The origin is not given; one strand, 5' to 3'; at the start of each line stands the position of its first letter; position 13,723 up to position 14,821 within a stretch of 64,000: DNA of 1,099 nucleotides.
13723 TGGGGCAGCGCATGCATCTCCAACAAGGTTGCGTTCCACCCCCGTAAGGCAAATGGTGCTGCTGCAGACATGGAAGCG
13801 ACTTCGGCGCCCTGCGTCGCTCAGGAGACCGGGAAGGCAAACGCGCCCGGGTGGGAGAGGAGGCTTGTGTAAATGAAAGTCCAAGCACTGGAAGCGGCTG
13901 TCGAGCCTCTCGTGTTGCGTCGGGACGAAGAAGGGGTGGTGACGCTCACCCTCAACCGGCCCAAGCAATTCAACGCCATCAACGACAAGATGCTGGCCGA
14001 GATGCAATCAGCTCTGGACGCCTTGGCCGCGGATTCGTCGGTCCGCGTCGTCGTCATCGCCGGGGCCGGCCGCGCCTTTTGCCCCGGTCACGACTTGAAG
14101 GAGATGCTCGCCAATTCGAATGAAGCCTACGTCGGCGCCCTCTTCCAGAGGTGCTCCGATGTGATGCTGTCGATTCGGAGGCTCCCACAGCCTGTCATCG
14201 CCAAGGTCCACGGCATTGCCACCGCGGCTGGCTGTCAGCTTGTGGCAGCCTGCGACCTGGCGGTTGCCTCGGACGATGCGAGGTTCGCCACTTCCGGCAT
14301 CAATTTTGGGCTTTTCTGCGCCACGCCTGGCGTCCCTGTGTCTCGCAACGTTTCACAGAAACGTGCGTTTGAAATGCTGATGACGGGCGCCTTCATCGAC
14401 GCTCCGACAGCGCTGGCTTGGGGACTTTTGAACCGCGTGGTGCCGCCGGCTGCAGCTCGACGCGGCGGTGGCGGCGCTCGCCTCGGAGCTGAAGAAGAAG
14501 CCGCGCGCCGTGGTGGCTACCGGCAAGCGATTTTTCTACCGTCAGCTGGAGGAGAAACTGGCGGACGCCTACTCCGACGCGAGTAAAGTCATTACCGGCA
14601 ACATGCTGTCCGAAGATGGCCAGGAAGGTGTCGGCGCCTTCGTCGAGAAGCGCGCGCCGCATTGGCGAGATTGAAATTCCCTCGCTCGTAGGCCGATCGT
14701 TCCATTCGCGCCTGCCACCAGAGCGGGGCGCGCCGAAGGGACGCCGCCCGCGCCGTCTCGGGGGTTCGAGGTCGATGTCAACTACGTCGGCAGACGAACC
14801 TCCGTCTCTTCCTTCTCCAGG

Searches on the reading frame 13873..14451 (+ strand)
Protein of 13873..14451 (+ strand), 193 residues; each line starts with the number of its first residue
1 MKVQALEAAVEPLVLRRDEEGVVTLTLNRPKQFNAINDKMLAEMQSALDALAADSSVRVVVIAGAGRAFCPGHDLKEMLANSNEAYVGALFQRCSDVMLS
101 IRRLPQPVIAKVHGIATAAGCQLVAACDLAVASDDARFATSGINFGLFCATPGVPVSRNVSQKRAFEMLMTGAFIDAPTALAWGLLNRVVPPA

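Call 53: search_protein_families(library=pfam, proteins=[window:13873-14451:+], max_evalue=0.01)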
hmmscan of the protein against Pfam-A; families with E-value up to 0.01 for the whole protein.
window:13873-14451:+ (193 aa): 2 families
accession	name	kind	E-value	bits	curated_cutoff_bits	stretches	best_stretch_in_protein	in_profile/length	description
PF00378.25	ECH_1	-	1.4e-44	152.8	27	1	19-191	3-175/251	Enoyl-CoA hydratase/isomerase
PF16113.10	ECH_2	-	1.2e-28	101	27.2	1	24-191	3-173/335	Enoyl-CoA hydratase/isomerase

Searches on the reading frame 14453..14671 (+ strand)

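Call 53: search_protein_families(library=pfam, proteins=[window:14453-14671:+], max_evalue=0.01)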
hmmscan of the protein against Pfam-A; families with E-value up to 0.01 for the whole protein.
window:14453-14671:+ (73 aa): 1 family
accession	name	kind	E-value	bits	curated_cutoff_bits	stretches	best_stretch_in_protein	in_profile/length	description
PF00378.25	ECH_1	-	7e-07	29.3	27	1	5-73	182-250/251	Enoyl-CoA hydratase/isomerase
